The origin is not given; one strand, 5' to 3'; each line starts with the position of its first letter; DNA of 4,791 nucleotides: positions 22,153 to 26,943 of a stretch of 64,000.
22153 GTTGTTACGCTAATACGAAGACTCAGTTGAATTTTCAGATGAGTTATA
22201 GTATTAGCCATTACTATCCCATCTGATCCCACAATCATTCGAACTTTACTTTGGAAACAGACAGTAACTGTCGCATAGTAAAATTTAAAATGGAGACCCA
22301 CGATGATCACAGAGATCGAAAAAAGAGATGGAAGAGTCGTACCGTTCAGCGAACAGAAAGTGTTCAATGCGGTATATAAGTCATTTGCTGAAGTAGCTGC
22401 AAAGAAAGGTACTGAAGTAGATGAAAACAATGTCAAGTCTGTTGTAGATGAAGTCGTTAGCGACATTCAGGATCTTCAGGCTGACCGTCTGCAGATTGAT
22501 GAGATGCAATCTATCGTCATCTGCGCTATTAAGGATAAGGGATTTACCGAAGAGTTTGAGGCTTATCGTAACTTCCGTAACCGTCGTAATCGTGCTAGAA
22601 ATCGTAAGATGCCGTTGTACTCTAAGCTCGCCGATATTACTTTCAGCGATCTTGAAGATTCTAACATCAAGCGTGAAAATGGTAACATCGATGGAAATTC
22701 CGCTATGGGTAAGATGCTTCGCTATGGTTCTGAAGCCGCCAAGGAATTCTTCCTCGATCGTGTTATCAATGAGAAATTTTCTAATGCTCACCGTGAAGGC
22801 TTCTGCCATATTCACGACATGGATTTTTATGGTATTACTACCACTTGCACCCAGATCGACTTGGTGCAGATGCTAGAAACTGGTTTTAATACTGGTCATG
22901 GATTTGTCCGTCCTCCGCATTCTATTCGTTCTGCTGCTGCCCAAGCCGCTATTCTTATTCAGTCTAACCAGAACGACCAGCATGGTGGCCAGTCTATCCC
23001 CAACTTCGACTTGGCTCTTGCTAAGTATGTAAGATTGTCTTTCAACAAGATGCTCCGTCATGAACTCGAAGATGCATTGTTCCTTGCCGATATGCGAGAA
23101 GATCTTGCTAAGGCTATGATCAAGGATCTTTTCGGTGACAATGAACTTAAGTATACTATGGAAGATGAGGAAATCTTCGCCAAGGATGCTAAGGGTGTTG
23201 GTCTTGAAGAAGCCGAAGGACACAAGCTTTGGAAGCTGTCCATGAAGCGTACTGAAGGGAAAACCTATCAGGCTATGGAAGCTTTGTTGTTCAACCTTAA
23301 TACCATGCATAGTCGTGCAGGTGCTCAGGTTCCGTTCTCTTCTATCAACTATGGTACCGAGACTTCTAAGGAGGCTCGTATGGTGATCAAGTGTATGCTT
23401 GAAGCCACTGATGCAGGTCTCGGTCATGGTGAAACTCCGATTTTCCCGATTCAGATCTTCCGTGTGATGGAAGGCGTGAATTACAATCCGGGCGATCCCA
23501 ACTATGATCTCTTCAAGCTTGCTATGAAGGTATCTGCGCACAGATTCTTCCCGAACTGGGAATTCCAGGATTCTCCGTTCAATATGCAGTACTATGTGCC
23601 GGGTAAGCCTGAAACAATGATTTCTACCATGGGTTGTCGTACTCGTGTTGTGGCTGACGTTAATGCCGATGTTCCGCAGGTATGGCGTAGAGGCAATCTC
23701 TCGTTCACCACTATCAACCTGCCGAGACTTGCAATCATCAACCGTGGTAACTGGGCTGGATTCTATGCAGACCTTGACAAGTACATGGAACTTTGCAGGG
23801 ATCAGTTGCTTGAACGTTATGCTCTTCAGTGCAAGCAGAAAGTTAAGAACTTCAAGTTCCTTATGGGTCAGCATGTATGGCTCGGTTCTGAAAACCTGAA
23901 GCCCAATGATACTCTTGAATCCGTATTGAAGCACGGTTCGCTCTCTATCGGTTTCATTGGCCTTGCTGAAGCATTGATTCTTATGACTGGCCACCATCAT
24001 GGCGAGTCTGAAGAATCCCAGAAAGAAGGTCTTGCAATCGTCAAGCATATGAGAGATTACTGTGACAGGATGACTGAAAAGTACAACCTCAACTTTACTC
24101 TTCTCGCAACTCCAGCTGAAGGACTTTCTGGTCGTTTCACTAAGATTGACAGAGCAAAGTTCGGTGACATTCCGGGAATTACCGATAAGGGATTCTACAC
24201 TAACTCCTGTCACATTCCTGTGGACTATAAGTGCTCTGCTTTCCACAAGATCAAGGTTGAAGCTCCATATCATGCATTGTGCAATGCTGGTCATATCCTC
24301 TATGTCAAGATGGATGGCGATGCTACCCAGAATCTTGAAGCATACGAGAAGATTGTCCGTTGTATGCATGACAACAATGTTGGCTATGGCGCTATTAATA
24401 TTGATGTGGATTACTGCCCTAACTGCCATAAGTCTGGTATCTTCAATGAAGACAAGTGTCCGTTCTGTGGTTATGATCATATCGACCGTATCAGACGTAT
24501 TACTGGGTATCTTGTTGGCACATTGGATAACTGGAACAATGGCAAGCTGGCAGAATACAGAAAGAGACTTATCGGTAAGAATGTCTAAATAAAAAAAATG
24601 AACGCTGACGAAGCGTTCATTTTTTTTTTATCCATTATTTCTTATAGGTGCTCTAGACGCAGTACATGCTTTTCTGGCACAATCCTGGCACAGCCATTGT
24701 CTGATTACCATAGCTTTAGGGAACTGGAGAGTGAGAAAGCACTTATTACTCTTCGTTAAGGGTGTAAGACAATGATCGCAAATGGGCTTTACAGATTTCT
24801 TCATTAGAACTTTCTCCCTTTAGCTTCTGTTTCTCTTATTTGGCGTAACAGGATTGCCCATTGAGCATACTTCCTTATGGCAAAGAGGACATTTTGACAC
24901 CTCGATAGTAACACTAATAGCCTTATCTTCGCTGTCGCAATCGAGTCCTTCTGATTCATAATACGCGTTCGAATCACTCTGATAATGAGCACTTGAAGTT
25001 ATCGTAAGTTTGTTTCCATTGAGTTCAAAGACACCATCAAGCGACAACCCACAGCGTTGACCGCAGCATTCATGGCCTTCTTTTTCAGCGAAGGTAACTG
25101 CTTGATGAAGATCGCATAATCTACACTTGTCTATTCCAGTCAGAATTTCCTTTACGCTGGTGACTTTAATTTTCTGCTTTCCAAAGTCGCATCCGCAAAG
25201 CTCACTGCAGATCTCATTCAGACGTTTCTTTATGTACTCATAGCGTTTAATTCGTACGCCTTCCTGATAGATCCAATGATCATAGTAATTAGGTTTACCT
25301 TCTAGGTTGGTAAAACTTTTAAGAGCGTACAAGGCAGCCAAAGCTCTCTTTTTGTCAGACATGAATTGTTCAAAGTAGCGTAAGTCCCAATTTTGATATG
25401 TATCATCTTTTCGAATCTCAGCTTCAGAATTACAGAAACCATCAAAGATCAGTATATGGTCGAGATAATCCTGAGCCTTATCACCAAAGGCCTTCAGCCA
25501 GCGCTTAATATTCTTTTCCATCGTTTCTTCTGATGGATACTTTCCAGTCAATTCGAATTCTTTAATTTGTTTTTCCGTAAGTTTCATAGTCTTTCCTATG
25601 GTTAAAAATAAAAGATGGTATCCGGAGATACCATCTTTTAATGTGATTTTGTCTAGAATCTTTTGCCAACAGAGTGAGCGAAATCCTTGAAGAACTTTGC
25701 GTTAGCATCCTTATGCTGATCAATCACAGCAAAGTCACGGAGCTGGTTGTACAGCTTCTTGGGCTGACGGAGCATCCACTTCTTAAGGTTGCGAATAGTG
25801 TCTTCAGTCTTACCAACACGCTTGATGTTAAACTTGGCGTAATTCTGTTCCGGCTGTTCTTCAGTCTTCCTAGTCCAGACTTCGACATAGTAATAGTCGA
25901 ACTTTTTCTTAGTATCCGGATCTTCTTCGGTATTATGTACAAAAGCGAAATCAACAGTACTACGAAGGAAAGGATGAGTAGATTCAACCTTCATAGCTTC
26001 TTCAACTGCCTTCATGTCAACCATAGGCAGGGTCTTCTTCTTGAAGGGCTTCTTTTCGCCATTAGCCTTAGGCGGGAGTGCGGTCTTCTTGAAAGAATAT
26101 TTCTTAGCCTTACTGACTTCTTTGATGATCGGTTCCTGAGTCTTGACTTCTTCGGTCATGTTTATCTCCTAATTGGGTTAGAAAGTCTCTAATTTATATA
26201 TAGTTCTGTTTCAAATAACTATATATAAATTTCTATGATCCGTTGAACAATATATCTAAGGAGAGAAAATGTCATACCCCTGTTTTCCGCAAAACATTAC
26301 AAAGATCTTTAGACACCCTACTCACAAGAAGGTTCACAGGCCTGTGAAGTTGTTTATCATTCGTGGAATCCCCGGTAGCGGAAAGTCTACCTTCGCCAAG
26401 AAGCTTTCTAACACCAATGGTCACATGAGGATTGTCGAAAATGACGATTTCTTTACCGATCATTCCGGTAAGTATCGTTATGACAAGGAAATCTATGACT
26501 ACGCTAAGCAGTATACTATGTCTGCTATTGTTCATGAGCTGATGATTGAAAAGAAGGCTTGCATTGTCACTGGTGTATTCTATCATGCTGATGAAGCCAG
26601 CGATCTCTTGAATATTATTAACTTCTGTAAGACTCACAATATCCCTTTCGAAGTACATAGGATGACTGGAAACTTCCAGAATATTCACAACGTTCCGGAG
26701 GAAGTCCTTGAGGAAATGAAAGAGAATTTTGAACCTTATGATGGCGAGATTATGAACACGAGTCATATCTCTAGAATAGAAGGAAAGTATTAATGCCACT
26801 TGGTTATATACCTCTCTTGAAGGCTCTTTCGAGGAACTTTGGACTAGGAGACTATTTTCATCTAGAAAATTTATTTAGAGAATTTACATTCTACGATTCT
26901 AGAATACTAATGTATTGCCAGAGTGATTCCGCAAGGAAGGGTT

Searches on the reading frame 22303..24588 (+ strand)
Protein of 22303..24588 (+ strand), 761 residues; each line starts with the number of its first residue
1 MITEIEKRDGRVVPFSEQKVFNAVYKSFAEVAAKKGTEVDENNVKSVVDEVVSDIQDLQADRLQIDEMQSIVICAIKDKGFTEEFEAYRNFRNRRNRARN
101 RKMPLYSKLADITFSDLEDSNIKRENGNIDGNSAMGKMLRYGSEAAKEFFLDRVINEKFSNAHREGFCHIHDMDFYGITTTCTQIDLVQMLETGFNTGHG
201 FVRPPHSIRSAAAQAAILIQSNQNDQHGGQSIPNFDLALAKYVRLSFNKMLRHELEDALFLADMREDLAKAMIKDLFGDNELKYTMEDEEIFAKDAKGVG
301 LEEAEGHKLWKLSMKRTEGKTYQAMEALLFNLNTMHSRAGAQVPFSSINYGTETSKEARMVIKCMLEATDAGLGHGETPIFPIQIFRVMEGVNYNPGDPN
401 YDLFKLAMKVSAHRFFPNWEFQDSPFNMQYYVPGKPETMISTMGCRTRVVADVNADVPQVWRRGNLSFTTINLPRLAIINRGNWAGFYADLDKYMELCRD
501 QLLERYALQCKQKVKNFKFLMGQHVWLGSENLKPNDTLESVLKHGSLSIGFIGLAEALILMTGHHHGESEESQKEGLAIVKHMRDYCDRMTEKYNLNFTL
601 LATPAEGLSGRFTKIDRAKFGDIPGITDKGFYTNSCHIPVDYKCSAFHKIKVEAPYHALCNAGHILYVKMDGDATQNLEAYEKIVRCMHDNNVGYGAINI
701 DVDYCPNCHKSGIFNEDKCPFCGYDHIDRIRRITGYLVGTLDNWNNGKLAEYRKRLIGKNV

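Call 10: search_protein_families(library=pfam, proteins=[window:22303-24588:+], max_evalue=0.001)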
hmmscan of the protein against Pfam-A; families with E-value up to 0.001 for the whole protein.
window:22303-24588:+ (761 aa): 3 families
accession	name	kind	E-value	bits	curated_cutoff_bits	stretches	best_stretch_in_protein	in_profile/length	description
PF13597.11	NRDD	-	7.6e-195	649.2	26.2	1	125-755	1-559/562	Anaerobic ribonucleoside-triphosphate reductase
PF03477.21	ATP-cone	-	5.2e-12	46.6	25.8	1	5-96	3-87/88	ATP cone domain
PF01228.26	Gly_radical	-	5.1e-05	24.2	22.2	1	643-738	4-103/106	Glycine radical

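Call 11: search_protein_families(library=phrogs, proteins=[window:22303-24588:+], max_evalue=0.001)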
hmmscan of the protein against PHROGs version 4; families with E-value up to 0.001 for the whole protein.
window:22303-24588:+ (761 aa): 5 families
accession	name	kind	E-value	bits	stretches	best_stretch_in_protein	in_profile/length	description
phrog_487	-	moron, auxiliary metabolic gene and host takeover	4.6e-200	667.4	1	3-756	4-710/718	NrdD-like anaerobic ribonucleotide reductase large subunit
phrog_4218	-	DNA, RNA and nucleotide metabolism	1.2e-63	216.2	1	440-755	8-329/333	anaerobic ribonucleoside reductase large subunit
phrog_29160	-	DNA, RNA and nucleotide metabolism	1.5e-18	68.5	1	605-738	2-131/158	anaerobic ribonucleoside reductase large subunit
phrog_26446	-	DNA, RNA and nucleotide metabolism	2.3e-17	63.4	2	596-733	225-366/761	anaerobic ribonucleoside reductase large subunit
phrog_25611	-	DNA, RNA and nucleotide metabolism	1e-07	31.2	1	548-739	767-955/978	anaerobic ribonucleoside reductase large subunit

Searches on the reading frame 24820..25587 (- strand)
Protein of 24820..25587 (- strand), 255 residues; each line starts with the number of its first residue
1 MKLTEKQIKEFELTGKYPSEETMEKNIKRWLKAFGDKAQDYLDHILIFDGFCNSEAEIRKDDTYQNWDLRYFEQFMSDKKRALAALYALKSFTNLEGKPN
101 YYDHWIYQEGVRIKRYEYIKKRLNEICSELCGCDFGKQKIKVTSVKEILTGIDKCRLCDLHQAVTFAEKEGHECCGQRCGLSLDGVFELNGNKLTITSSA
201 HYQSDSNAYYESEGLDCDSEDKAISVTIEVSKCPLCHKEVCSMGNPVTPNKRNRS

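Call 11: search_protein_families(library=phrogs, proteins=[window:24820-25587:-], max_evalue=0.001)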
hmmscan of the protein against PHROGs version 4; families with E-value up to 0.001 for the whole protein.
window:24820-25587:- (255 aa): 0 families

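Call 39: search_protein_families(library=pfam, alignment_id=A3, max_evalue=0.001)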
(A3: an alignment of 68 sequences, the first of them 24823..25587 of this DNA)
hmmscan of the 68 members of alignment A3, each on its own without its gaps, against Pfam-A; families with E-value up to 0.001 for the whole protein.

A. member 1, window:24823-25587:- (255 aa): 0 families

B. families by the number of members that match (of 68 scanned): 6 families
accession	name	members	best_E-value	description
PF11195.14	Tad2-like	1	9.5e-24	Thoeris anti-defense 2-like domain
PF04026.17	SpoVG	1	7.2e-23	SpoVG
PF02540.23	NAD_synthase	1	1.1e-15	NAD synthase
PF12728.13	HTH_17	1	6.5e-10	Helix-turn-helix domain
PF14493.12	HTH_40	1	5.7e-05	Helix-turn-helix domain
PF04012.17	PspA_IM30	1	6.2e-05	PspA/IM30 family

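Call 40: search_protein_families(library=phrogs, alignment_id=A3, max_evalue=0.00001)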
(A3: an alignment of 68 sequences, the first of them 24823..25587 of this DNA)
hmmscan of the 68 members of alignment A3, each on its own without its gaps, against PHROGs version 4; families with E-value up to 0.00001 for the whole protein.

A. member 1, window:24823-25587:- (255 aa): 0 families

B. families by the number of members that match (of 68 scanned): 8 families
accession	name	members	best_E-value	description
phrog_1048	-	1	5.8e-25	-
phrog_872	-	1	1.7e-22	-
phrog_11189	-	1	1.2e-16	NAD synthetase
phrog_26980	-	1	1.6e-07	-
phrog_30130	-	1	1.8e-06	-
phrog_8446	-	1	3.3e-06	HNH endonuclease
phrog_9759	-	1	3.6e-06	DNA binding protein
phrog_6660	-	1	6.5e-06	-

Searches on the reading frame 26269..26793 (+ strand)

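Call 10: search_protein_families(library=pfam, proteins=[window:26269-26793:+], max_evalue=0.001)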
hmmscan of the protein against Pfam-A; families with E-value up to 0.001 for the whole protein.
window:26269-26793:+ (174 aa): 3 families
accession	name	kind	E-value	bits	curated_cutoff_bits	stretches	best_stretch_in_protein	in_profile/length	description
PF13671.12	AAA_33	-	3.6e-10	40.7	27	1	28-129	1-110/143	AAA domain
PF13238.12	AAA_18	-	8.6e-06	26.7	29.4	1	30-106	2-83/128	AAA domain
PF08433.16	KTI12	-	0.00016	21.7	22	1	28-120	3-96/271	Chromatin associated protein KTI12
